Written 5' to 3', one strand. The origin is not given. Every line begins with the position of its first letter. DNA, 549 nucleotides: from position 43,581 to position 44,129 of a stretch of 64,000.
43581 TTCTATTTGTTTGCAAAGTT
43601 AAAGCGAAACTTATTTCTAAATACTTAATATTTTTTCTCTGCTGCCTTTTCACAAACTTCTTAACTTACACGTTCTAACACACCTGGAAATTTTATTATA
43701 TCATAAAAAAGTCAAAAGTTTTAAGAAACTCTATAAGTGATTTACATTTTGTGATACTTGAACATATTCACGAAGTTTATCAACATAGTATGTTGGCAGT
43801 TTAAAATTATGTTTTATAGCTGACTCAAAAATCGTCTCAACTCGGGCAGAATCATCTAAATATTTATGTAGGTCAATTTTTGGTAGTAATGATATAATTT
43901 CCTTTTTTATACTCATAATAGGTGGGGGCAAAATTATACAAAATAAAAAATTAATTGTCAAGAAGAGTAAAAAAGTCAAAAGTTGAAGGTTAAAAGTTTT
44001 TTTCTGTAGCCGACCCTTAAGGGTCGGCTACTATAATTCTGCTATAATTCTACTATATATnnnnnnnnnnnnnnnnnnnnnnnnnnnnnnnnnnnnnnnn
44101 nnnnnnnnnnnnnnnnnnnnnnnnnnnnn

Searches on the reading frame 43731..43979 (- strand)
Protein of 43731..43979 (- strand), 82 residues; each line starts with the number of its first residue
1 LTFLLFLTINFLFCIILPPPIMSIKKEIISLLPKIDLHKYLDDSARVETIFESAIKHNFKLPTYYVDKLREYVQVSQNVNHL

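Call 35: search_protein_families(library=pfam, proteins=[window:43731-43979:-], max_evalue=0.001)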
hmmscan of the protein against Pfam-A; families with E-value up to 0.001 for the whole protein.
window:43731-43979:- (82 aa): 1 family
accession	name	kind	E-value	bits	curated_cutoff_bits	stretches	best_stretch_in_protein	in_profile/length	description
PF00962.28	A_deaminase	-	9.4e-06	25.4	27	1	33-79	1-47/330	Adenosine deaminase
